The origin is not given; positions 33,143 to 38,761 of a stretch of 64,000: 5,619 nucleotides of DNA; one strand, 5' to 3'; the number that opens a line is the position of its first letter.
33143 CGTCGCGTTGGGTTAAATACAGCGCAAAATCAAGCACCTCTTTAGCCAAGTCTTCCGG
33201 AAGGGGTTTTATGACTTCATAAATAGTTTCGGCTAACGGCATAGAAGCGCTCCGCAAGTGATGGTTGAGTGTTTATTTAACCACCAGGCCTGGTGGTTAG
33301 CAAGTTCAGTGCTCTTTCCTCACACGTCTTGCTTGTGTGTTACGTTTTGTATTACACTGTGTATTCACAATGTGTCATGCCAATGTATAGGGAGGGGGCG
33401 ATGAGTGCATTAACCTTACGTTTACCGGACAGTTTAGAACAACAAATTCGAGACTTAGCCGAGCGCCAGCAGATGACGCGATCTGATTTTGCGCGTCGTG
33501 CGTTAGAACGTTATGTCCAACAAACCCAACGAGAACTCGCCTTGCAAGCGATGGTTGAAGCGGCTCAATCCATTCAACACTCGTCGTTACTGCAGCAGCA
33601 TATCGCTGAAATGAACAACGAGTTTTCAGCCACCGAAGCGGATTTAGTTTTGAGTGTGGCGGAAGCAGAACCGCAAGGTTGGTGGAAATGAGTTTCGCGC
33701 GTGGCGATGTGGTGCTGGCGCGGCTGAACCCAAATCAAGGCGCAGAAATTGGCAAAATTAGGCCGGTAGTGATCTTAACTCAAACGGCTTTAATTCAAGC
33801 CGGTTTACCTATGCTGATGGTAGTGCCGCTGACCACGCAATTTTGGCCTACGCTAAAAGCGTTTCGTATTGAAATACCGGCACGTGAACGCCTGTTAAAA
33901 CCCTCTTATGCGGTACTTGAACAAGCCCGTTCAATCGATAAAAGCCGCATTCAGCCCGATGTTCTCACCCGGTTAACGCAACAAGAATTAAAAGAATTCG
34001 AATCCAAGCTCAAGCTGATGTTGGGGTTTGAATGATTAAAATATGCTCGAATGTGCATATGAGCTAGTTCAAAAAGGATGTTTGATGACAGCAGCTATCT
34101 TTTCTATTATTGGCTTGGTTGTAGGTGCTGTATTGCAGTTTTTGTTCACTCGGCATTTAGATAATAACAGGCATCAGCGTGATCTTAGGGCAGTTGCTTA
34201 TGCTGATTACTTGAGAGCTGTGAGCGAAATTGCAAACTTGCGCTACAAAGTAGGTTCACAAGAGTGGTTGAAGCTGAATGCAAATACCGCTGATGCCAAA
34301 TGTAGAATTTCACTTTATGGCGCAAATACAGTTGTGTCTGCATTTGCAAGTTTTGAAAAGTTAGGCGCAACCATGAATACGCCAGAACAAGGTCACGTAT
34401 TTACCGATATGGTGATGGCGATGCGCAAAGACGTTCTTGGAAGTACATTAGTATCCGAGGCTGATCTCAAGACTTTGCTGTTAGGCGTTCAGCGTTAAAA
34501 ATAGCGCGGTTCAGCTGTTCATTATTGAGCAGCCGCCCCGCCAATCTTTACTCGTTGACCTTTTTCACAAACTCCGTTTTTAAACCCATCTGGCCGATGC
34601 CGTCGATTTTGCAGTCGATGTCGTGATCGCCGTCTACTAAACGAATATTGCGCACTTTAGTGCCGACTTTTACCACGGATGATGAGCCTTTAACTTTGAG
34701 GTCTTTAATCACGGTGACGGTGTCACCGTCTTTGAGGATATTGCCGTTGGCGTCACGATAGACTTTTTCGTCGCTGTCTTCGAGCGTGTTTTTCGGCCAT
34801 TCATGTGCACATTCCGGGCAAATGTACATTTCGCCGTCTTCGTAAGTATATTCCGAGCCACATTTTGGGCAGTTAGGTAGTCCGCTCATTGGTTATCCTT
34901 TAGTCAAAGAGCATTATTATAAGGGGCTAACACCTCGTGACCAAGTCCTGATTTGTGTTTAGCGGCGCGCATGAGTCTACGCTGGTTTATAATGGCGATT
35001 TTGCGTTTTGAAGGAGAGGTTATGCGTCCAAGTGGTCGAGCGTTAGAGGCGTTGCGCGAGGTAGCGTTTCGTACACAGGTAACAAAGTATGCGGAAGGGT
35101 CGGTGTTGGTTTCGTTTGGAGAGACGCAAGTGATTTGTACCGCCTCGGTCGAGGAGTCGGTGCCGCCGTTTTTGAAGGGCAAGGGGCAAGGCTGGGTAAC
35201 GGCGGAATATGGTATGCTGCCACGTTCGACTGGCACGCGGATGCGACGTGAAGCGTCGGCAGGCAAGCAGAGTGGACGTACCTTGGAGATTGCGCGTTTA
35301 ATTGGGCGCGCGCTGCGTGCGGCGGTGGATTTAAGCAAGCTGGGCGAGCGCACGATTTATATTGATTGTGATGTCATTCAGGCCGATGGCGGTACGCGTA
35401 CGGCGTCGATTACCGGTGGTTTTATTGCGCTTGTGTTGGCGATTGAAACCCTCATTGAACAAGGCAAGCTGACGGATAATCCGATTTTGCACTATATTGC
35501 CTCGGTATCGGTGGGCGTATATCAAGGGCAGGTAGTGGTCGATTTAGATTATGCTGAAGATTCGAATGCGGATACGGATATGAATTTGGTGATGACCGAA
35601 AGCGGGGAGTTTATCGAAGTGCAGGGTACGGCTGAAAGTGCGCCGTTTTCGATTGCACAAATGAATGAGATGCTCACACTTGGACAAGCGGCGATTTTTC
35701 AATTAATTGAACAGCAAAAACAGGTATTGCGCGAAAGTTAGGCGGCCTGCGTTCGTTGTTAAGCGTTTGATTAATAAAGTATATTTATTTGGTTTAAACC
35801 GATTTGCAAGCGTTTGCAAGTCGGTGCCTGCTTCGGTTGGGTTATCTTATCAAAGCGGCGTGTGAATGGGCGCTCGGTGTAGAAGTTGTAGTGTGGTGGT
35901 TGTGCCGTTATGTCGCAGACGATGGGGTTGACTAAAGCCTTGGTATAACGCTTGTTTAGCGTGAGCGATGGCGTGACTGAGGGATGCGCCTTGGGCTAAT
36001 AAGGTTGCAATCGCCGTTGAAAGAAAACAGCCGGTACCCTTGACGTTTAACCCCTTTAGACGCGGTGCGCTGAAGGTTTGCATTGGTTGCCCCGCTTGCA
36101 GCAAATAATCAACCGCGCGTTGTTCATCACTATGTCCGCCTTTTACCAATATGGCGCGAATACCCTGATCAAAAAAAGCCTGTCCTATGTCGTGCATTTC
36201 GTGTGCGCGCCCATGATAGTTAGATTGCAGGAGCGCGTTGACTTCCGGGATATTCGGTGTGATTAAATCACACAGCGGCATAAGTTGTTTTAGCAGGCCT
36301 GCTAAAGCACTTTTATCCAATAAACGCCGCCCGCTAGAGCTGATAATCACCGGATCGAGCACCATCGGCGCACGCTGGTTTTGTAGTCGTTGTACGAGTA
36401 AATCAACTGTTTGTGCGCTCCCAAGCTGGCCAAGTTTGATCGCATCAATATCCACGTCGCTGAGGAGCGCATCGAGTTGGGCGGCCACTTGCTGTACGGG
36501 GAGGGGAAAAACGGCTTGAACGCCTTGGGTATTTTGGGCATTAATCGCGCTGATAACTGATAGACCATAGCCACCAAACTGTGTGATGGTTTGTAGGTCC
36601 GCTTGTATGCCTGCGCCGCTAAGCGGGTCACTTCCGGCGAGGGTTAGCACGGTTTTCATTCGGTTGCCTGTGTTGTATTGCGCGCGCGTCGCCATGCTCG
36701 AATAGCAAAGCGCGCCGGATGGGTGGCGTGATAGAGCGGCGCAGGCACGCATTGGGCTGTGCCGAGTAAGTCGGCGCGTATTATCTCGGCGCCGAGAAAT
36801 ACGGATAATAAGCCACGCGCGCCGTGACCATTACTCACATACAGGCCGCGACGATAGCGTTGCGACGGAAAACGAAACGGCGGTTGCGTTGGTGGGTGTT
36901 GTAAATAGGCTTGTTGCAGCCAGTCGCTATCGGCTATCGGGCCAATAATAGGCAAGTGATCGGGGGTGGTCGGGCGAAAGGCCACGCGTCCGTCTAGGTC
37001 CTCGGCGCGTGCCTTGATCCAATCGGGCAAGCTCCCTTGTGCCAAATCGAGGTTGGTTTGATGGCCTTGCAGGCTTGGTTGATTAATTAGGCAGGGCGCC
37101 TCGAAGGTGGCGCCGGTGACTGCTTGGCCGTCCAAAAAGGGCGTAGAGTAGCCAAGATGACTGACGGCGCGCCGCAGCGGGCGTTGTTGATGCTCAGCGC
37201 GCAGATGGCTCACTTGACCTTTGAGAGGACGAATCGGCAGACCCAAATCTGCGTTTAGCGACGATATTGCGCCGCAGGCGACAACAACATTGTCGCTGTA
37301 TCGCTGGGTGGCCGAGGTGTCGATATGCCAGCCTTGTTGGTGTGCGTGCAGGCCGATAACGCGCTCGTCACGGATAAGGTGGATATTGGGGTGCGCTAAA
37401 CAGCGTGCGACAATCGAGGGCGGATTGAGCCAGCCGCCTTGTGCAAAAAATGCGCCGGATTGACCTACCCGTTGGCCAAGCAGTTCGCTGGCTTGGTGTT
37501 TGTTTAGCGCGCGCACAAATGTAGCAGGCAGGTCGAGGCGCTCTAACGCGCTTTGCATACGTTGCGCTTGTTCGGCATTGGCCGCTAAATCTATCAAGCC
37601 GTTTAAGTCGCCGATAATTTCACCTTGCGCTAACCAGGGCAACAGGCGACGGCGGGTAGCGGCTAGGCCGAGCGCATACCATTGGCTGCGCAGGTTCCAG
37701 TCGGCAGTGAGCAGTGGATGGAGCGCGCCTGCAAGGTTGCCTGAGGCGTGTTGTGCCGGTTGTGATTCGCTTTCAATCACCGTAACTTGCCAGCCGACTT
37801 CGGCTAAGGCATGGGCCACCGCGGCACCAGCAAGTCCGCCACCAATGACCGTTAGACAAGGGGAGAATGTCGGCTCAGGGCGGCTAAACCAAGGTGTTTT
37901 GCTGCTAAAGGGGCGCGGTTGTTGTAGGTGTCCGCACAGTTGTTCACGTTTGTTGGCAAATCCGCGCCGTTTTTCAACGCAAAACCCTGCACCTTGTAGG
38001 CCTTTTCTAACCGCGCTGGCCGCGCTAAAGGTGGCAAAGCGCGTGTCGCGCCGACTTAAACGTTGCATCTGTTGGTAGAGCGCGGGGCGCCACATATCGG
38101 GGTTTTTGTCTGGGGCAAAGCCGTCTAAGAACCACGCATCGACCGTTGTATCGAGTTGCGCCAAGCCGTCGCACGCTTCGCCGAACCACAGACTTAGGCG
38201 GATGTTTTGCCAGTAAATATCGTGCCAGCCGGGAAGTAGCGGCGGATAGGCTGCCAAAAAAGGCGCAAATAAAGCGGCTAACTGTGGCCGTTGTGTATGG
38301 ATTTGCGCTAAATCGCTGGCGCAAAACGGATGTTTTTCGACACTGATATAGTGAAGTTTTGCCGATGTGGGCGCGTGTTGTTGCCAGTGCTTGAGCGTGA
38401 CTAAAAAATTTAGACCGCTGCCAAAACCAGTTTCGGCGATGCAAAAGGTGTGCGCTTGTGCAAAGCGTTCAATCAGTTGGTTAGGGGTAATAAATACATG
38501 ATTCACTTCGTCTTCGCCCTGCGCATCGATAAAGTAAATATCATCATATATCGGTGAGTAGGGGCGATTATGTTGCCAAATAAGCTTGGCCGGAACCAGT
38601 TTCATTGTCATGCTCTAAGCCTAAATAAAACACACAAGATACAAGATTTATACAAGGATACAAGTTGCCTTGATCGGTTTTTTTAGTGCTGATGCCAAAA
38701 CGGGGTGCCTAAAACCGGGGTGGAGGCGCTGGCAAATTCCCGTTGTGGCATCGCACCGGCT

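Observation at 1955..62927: Highly iterated 8-bp palindrome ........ (HIP1-like or uptake-sequence-like) in genes and at gene ends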

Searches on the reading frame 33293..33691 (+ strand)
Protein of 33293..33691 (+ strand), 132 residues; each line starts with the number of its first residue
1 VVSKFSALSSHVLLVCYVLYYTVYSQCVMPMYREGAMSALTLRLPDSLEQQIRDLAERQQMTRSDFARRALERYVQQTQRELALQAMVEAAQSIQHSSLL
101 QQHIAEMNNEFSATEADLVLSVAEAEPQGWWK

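Call 65: search_protein_families(library=pfam, proteins=[window:33293-33691:+], max_evalue=0.001)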
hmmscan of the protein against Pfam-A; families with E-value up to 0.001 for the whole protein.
window:33293-33691:+ (132 aa): 2 families
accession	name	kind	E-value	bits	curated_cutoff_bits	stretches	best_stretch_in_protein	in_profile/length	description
PF19807.5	DUF6290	-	7.3e-05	23.3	27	1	37-95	1-56/72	Family of unknown function (DUF6290)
PF01402.27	RHH_1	-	0.00057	20.2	20.5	1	40-75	2-37/39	Ribbon-helix-helix protein, copG family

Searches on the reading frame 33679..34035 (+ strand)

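Call 65: search_protein_families(library=pfam, proteins=[window:33679-34035:+], max_evalue=0.001)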
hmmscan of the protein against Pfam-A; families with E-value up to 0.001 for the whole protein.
window:33679-34035:+ (118 aa): 1 family
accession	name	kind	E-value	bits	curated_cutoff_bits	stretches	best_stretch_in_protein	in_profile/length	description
PF02452.23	PemK_toxin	-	2e-20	73.5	23.1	1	8-115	2-109/109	PemK-like, MazF-like toxin of type II toxin-antitoxin system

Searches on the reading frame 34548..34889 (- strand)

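Call 65: search_protein_families(library=pfam, proteins=[window:34548-34889:-], max_evalue=0.001)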
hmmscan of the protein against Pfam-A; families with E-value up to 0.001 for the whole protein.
window:34548-34889:- (113 aa): 4 families
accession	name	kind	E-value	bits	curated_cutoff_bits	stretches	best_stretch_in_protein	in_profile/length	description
PF03831.20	YjdM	-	4.4e-34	116.6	23.2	1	45-111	2-69/69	PhnA domain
PF08274.17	Zn_Ribbon_YjdM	-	1.9e-17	63.4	30.8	1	4-32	2-30/30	PhnA Zinc-Ribbon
PF08271.17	Zn_Ribbon_TF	-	4.8e-05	23.3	29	1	7-36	3-34/43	TFIIB zinc-binding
PF22191.2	IBR_1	-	0.00045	20.5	27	1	6-31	5-31/47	IBR domain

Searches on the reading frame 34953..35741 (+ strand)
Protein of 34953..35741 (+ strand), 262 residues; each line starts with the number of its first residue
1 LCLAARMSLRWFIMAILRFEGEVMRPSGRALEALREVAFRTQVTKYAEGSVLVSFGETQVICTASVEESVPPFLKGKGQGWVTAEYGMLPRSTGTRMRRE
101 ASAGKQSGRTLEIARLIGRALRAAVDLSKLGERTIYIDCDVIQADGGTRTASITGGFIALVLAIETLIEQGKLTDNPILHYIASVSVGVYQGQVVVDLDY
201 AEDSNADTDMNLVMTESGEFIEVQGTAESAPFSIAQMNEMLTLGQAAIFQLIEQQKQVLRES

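Call 65: search_protein_families(library=pfam, proteins=[window:34953-35741:+], max_evalue=0.001)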
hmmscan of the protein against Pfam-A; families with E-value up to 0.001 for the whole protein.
window:34953-35741:+ (262 aa): 2 families
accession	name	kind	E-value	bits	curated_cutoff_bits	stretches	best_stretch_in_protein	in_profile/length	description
PF01138.27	RNase_PH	-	4.2e-29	102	25.5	1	34-163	2-127/130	3' exoribonuclease family, domain 1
PF03725.20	RNase_PH_C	-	3e-15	56.4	20.8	1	180-246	1-66/67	3' exoribonuclease family, domain 2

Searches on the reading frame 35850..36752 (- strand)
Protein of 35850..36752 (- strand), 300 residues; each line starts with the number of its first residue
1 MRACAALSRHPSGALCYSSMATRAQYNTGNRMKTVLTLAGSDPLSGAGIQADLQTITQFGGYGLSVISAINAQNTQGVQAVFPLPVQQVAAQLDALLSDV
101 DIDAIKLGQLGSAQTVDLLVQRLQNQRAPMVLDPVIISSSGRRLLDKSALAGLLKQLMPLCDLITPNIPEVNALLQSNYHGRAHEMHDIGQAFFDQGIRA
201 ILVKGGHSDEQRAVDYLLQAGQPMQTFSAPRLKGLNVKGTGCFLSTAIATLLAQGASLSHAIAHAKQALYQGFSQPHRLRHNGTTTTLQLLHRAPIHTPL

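Call 65: search_protein_families(library=pfam, proteins=[window:35850-36752:-], max_evalue=0.001)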
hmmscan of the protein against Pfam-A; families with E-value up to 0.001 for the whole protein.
window:35850-36752:- (300 aa): 4 families
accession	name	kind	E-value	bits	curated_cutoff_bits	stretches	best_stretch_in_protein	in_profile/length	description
PF08543.17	Phos_pyr_kin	-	2.8e-73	246.8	27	1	42-281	1-240/246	Phosphomethylpyrimidine kinase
PF01256.23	Carb_kinase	-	4.1e-05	23.6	27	1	35-265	1-212/242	NAD(P)H-hydrate dehydratase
PF00294.29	PfkB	-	0.00016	21.6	25.8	1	120-265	151-282/302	pfkB family carbohydrate kinase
PF02110.20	HK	-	0.00033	20.5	27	0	105-283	55-228/247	Hydroxyethylthiazole kinase family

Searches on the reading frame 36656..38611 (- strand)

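Call 65: search_protein_families(library=pfam, proteins=[window:36656-38611:-], max_evalue=0.001)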
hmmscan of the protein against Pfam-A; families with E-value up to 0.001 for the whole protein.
window:36656-38611:- (651 aa): 8 families
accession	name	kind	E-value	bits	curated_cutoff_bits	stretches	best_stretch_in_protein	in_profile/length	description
PF01266.30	DAO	-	2.5e-43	149.4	27.9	1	254-611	3-350/353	FAD dependent oxidoreductase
PF05430.17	Methyltransf_30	-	4.7e-37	127.1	22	1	110-229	2-123/124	S-adenosyl-L-methionine-dependent methyltransferase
PF13450.12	NAD_binding_8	-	1.1e-05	26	21.9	1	255-290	1-36/68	NAD(P)-binding Rossmann-like domain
PF00890.30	FAD_binding_2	-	5.5e-05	23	20.4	1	255-301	4-53/414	FAD binding domain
PF00070.33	Pyr_redox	-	0.00014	22.7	22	1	254-286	3-35/82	Pyridine nucleotide-disulphide oxidoreductase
PF13738.12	Pyr_redox_3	-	0.00034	20.4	30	0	255-282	2-30/305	Pyridine nucleotide-disulphide oxidoreductase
PF07992.20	Pyr_redox_2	-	0.00045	20.2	26.1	0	253-286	145-178/291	Pyridine nucleotide-disulphide oxidoreductase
PF01494.25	FAD_binding_3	-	0.00099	18.9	22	0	255-289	6-40/349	FAD binding domain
